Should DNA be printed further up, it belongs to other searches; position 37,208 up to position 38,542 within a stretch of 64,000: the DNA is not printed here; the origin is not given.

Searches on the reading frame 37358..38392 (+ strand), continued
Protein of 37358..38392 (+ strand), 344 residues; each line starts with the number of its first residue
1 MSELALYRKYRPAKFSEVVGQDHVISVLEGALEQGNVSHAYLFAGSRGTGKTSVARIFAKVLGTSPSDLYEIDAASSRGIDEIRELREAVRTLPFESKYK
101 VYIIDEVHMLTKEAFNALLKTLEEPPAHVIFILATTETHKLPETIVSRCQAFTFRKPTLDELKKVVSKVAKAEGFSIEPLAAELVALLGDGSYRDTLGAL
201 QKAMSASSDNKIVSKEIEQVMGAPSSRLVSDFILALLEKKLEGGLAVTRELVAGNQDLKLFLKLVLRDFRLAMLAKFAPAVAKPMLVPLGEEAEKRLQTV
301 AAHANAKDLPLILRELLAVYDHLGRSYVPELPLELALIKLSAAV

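Call 16: find_encoding_contigs(protein=P0003, flank=3000, max_places=4)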
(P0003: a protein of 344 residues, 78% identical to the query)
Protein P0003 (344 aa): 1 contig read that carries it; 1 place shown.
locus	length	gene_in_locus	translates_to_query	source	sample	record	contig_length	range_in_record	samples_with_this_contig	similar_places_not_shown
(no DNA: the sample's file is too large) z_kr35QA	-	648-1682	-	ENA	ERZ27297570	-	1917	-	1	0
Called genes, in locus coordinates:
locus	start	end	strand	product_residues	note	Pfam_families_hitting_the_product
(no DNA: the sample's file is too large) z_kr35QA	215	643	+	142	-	PF01207:Dus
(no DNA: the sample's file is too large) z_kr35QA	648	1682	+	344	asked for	PF05496:RuvB_N, PF06068:TIP49 (faint), PF13177:DNA_pol3_delta2 (weak), PF00004:AAA, PF07728:AAA_5 (weak), PF13401:AAA_22 (faint), PF13177:DNA_pol3_delta2, PF12169:DNA_pol3_gamma3 (faint)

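Call 17: find_encoding_contigs(protein=P0004, flank=3000, max_places=4)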
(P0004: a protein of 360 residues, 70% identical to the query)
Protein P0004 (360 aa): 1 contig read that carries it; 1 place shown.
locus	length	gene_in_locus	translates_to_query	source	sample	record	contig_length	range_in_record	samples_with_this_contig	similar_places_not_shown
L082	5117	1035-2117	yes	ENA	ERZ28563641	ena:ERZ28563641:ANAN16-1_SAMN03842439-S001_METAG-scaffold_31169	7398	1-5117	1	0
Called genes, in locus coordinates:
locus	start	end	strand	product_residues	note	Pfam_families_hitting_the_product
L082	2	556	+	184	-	?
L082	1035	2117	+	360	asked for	PF05496:RuvB_N (weak), PF13177:DNA_pol3_delta2 (weak), PF06068:TIP49 (faint), PF00004:AAA, PF07728:AAA_5 (faint), PF13401:AAA_22 (faint), PF13177:DNA_pol3_delta2, PF12169:DNA_pol3_gamma3 (weak)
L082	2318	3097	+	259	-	-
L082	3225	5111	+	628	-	-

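Call 18: find_encoding_contigs(protein=P0005, flank=3000, max_places=4)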
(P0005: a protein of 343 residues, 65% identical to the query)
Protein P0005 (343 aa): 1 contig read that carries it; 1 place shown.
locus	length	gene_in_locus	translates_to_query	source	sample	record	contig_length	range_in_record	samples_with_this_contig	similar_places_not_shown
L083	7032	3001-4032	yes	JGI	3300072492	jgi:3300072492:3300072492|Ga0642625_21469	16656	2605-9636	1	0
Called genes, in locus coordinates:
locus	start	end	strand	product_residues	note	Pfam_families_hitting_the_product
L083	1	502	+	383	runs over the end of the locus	PF03734:YkuD, PF02113:Peptidase_S13 (faint), PF13354:Beta-lactamase2, PF00768:Peptidase_S11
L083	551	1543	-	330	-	-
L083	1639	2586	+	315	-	PF01207:Dus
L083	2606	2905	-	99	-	-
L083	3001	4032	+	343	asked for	PF05496:RuvB_N, PF06068:TIP49 (faint), PF13177:DNA_pol3_delta2 (weak), PF00004:AAA, PF07728:AAA_5 (weak), PF13401:AAA_22 (faint), PF13177:DNA_pol3_delta2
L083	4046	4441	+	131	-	PF00173:Cyt-b5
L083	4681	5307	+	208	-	-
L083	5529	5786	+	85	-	-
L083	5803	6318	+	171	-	-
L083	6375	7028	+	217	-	PF03575:Peptidase_S51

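Call 21: find_encoding_contigs(protein=P0001, flank=10000, max_places=4)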
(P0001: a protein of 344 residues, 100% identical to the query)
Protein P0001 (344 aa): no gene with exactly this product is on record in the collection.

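Call 25: find_related_loci(query=P0001, collection=metagenome_contigs, flank=3000)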
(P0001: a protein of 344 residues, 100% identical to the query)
Query P0001 (344 aa) in metagenome_contigs; peptide patterns used: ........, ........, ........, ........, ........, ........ (x = any residue, [..] = any of these).
600 stretches matched a pattern (row limit reached: there are more); 596 encode a relative of the query (tblastn E <= 1e-3); the best 80 are kept; 80 distinct loci.
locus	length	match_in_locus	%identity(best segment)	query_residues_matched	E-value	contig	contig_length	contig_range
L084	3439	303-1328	56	1-342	6e-135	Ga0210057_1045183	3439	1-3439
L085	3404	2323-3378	55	1-340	2e-130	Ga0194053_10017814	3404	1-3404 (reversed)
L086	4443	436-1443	56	6-342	4e-122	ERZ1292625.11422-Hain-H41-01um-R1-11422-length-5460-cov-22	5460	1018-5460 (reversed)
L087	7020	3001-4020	53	3-341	4e-118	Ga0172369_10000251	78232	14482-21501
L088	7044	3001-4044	53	1-340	4e-116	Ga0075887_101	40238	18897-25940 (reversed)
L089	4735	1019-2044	54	6-337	1e-113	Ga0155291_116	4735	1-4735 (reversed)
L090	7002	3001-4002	51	6-341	5e-106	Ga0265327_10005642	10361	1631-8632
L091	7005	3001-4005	50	6-342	9e-105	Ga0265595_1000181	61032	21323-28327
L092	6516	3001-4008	54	5-340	3e-103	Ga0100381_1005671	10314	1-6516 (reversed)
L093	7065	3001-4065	44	4-340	3e-82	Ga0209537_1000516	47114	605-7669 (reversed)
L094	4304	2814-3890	39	1-341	3e-77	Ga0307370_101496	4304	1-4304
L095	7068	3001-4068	39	4-341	2e-77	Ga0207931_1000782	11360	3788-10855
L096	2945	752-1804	41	5-339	2e-77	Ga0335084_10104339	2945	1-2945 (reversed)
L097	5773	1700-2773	41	1-341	4e-76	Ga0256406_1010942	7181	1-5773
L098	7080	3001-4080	39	1-342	4e-76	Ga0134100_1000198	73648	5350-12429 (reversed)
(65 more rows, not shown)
